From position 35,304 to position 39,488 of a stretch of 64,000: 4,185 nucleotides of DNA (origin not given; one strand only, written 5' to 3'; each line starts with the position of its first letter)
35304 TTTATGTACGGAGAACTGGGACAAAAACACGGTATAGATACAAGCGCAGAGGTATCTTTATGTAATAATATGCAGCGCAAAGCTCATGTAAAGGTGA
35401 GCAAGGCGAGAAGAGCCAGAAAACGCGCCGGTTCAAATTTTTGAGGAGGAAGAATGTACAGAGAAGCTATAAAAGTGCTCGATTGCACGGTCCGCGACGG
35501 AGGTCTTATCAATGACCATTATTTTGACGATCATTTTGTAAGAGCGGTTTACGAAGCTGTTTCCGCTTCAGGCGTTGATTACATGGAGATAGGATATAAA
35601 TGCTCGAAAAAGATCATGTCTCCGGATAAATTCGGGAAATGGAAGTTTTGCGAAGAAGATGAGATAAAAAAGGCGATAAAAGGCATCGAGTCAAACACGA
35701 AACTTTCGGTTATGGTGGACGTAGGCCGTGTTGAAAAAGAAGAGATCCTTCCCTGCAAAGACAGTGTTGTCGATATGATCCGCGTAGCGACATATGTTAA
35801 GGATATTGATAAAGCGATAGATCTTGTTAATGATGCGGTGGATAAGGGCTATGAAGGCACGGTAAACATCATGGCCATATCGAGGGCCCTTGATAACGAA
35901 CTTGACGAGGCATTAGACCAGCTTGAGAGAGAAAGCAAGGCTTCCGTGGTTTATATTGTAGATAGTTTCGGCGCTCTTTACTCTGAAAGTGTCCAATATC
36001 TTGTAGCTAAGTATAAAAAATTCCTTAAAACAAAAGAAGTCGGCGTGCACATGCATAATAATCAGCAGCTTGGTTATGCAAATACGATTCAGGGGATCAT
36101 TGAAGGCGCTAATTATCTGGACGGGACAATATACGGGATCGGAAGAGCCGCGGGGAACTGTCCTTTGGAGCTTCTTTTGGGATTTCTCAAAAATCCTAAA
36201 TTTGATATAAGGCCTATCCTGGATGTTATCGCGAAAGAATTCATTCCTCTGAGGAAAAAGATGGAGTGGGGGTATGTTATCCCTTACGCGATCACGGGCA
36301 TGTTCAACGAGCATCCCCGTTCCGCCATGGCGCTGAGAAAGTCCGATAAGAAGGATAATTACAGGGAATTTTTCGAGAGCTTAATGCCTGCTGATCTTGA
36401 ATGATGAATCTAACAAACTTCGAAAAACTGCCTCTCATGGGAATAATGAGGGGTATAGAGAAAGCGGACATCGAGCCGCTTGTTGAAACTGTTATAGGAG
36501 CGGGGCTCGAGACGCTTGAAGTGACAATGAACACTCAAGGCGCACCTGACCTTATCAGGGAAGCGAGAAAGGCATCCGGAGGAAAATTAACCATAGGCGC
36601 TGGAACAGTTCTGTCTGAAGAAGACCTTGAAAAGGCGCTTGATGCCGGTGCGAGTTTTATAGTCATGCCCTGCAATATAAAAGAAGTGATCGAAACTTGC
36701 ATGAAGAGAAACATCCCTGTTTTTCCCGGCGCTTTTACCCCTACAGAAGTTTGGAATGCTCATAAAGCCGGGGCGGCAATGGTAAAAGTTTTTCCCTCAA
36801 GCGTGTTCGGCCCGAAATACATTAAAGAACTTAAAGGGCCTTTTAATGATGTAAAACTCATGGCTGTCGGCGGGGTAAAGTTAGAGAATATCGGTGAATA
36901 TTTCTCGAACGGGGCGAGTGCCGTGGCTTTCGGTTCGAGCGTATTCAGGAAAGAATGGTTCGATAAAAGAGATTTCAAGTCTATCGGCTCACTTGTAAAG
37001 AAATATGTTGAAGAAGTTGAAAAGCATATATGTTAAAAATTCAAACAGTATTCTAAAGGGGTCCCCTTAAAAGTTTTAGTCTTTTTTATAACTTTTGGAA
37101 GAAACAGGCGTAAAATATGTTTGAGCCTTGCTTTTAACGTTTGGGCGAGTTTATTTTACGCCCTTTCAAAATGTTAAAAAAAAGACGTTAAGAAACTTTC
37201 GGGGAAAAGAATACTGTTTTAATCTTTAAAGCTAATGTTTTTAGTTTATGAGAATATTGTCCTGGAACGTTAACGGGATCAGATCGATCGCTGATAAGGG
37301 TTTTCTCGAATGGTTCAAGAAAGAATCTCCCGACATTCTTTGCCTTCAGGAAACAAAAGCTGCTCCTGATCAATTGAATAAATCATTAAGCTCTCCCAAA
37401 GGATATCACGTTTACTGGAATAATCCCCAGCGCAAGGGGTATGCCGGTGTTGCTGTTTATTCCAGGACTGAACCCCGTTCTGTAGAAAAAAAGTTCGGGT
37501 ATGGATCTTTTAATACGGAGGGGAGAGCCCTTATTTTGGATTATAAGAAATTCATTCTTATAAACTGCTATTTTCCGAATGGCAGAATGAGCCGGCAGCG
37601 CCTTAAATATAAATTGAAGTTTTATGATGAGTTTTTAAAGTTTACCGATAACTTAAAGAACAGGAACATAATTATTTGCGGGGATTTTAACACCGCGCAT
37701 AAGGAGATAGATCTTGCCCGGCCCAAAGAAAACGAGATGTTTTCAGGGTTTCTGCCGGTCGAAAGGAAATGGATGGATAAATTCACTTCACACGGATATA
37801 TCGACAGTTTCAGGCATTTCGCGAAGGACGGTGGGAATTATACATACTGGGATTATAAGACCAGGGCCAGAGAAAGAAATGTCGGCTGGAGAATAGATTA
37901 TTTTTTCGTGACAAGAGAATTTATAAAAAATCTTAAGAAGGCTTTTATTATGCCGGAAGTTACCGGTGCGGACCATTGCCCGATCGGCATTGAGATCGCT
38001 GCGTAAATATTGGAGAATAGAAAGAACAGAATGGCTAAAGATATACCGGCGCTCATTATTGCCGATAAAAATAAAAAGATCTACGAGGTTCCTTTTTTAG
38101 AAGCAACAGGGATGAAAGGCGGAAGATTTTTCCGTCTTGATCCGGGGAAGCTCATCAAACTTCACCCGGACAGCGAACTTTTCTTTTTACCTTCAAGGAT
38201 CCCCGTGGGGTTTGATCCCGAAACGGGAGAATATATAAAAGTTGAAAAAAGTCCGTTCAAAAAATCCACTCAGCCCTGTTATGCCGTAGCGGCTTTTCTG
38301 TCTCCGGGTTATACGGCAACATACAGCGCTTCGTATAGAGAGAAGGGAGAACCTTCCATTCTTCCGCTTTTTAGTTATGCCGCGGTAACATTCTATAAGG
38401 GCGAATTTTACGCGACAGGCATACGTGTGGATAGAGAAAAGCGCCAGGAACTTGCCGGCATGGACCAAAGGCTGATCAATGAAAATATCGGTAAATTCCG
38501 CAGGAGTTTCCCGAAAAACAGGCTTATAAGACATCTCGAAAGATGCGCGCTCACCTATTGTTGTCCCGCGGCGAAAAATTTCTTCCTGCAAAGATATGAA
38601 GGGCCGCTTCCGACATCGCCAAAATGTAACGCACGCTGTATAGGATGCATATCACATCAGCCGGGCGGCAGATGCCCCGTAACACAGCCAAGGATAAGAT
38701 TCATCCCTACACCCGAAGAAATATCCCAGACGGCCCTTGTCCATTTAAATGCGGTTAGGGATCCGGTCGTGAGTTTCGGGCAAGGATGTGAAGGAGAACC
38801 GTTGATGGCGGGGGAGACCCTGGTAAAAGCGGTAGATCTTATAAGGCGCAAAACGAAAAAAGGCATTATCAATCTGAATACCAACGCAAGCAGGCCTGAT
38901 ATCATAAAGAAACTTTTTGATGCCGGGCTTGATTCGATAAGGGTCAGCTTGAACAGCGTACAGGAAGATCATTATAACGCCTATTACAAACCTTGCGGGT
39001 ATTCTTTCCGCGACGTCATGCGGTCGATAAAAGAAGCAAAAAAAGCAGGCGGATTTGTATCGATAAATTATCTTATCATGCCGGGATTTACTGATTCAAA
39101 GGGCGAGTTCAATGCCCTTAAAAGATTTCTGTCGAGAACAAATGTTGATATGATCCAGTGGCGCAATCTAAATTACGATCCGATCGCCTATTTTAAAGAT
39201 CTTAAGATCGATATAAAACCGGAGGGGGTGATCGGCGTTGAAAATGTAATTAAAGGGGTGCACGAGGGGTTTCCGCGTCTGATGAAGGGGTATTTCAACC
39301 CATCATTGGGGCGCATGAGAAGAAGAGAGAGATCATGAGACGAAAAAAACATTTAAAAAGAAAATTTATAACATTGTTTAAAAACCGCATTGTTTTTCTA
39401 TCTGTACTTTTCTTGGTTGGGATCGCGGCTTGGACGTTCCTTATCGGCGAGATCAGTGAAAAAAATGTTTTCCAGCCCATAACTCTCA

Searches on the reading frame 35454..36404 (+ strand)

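Call 6: search_protein_families(library=pfam, proteins=[window:35454-36404:+], max_evalue=0.01)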
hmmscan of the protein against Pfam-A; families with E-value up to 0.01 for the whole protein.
window:35454-36404:+ (316 aa): 1 family
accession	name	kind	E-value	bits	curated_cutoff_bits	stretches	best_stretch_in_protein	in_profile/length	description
PF00682.25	HMGL-like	-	5.1e-22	79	29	1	6-246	2-240/260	HMGL-like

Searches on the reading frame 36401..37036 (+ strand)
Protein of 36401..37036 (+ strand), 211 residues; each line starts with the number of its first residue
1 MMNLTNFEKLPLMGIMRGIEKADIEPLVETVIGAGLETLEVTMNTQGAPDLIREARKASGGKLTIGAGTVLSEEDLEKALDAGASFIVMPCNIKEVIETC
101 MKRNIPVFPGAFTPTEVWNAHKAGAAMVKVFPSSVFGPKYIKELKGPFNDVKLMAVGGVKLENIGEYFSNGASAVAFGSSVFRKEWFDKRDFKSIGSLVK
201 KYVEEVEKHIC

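Call 6: search_protein_families(library=pfam, proteins=[window:36401-37036:+], max_evalue=0.01)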
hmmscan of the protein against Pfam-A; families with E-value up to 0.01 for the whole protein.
window:36401-37036:+ (211 aa): 6 families
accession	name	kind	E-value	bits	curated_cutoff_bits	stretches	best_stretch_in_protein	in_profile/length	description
PF01081.25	Aldolase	-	5.1e-42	144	27.8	1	8-197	6-195/196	KDPG and KHG aldolase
PF02581.23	TMP-TENI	-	1.1e-05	25.3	27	0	134-180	134-179/180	Thiamine monophosphate synthase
PF01180.27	DHO_dh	-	1.4e-05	24.9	27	0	140-185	229-277/291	Dihydroorotate dehydrogenase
PF04309.18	G3P_antiterm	-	0.00037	20.4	27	0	119-178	111-168/173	Glycerol-3-phosphate responsive antiterminator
PF00977.27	His_biosynth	-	0.003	17.5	23.6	0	50-89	63-101/228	Histidine biosynthesis protein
PF01729.25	QRPTase_C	-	0.0067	16.6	23.1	0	140-188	117-165/169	Quinolinate phosphoribosyl transferase, C-terminal domain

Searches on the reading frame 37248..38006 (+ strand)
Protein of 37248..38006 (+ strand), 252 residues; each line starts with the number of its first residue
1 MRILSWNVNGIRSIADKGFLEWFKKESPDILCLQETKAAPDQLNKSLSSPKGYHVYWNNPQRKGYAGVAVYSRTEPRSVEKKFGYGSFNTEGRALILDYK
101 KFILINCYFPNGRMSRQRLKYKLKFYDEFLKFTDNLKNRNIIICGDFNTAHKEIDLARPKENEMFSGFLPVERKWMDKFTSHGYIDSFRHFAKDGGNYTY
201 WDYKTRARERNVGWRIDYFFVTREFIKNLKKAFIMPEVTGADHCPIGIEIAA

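Call 6: search_protein_families(library=pfam, proteins=[window:37248-38006:+], max_evalue=0.01)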
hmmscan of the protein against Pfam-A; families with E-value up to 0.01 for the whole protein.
window:37248-38006:+ (252 aa): 2 families
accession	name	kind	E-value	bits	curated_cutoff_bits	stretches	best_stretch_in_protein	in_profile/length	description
PF03372.29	Exo_endo_phos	-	1.1e-31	110.7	24.5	1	4-225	1-206/225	Endonuclease/Exonuclease/phosphatase family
PF14529.12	Exo_endo_phos_2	-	3.4e-05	24.1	27.4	1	104-158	3-50/117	Endonuclease-reverse transcriptase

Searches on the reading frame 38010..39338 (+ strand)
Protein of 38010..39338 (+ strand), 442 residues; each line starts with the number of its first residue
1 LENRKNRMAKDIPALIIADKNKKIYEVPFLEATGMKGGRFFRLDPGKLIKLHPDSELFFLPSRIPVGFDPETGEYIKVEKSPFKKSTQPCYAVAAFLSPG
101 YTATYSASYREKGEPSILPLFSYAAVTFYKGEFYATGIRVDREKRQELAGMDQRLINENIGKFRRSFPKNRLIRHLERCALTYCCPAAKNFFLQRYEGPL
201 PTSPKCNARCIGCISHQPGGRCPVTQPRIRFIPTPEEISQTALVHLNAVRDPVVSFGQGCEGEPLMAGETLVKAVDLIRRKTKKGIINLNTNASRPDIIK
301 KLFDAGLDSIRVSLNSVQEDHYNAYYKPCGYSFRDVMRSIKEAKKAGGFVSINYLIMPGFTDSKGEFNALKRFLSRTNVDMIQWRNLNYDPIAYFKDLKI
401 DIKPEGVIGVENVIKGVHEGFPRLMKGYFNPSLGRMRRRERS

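Call 6: search_protein_families(library=pfam, proteins=[window:38010-39338:+], max_evalue=0.01)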
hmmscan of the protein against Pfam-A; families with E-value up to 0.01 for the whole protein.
window:38010-39338:+ (442 aa): 1 family
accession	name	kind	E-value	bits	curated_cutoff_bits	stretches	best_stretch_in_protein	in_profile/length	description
PF04055.27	Radical_SAM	-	5.3e-19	69.4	29.5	1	201-364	2-158/166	Radical SAM superfamily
